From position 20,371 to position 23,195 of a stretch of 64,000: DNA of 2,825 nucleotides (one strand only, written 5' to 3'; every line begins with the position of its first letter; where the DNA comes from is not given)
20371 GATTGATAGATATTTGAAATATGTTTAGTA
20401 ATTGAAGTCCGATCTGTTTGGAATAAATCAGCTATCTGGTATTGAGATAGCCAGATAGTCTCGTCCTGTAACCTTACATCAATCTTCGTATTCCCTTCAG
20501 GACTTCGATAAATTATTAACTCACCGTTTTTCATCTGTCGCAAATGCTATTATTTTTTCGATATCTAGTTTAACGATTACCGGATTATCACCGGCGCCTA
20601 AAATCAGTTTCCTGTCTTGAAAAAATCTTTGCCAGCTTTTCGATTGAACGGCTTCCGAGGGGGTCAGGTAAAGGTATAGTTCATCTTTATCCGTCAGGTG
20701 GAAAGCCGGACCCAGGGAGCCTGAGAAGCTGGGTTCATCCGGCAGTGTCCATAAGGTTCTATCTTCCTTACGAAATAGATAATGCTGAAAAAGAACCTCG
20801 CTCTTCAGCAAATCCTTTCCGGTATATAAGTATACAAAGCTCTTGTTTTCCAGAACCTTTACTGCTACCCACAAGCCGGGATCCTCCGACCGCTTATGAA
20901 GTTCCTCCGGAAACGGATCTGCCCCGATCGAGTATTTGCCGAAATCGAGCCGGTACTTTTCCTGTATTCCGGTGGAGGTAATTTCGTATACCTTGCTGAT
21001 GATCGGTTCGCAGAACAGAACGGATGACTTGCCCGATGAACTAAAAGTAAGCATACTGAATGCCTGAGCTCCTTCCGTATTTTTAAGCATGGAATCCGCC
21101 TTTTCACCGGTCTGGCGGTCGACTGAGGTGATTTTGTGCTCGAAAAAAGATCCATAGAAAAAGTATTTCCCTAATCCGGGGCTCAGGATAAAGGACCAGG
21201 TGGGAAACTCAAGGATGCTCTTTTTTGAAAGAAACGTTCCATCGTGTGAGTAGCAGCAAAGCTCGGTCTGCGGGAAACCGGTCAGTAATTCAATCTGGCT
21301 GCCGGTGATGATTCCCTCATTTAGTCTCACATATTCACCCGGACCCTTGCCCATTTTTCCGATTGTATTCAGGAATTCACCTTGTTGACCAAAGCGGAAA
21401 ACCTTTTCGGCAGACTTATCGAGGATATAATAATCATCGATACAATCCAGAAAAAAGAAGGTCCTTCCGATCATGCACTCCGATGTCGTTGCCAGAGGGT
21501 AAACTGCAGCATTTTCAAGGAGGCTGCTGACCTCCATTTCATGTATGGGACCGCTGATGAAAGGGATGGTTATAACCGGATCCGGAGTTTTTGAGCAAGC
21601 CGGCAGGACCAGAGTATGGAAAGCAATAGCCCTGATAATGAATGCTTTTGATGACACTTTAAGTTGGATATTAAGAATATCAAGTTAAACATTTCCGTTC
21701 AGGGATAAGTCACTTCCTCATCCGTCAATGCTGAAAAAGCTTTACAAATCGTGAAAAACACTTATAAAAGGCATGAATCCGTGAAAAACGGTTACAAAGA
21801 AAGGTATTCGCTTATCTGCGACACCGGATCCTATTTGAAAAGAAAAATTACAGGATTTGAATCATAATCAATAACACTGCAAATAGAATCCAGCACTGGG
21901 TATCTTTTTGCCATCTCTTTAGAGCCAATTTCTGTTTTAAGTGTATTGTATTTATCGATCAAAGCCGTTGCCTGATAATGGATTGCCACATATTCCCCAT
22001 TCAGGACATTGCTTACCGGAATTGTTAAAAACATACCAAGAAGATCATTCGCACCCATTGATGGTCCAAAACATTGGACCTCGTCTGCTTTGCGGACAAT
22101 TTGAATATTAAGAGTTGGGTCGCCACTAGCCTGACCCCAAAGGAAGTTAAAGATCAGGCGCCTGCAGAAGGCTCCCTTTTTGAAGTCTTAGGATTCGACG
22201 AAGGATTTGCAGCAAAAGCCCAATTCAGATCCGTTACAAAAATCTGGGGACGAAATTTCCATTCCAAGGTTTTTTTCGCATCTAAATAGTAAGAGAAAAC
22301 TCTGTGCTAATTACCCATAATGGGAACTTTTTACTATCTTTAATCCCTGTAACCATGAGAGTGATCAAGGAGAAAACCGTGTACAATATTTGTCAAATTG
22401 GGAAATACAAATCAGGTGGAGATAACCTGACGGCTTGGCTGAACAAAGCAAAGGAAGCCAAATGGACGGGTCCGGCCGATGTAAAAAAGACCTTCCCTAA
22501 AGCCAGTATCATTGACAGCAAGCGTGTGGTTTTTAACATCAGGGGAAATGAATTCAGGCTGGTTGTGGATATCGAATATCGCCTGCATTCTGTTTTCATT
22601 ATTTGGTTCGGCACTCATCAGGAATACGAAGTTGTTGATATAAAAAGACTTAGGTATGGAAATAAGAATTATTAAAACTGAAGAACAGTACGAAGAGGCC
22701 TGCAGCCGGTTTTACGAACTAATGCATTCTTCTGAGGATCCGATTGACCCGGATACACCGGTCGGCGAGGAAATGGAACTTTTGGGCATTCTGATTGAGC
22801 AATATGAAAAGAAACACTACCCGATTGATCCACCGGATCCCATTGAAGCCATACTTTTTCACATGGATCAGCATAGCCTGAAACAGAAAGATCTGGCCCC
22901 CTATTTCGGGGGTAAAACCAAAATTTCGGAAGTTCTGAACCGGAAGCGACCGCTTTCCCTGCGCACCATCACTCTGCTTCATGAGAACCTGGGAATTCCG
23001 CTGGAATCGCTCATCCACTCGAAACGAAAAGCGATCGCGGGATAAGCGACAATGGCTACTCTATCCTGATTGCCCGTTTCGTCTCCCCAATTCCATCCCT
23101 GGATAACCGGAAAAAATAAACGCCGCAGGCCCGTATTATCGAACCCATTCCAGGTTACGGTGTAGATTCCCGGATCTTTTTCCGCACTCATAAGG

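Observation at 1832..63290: Nearly every intergenic spacer is built from short tandem repeats with a shared modular, often palindromic, architecture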

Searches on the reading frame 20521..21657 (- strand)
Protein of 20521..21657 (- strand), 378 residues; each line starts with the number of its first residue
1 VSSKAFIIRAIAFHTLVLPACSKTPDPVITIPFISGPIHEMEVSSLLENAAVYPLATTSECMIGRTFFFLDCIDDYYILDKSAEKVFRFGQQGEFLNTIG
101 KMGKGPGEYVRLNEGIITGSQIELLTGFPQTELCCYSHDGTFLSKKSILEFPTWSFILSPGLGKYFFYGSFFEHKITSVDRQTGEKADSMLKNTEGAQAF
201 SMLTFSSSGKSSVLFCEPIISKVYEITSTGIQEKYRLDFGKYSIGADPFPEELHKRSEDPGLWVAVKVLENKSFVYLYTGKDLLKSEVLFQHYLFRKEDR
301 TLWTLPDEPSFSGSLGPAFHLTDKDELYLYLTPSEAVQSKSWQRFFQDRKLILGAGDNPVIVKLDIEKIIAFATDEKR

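Call 29: search_protein_families(library=pfam, proteins=[window:20521-21657:-], max_evalue=0.001)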
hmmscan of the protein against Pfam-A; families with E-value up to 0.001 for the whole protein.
window:20521-21657:- (378 aa): 2 families
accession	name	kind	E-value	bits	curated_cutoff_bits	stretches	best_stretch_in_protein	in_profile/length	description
PF17170.10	DUF5128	-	9.7e-26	91.1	22.9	1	39-256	19-243/321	6-bladed beta-propeller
PF16288.11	DUF4934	-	0.00073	20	27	0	44-117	4-76/102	Domain of unknown function (DUF4934)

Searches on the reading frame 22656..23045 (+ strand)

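Call 45: search_protein_families(library=pfam, proteins=[window:22656-23045:+])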
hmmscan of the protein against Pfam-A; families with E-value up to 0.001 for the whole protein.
window:22656-23045:+ (129 aa): 1 family
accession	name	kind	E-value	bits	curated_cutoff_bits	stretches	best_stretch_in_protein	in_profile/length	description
PF14174.11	YycC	-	0.00027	21.4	27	0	98-122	2-28/51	YycC-like protein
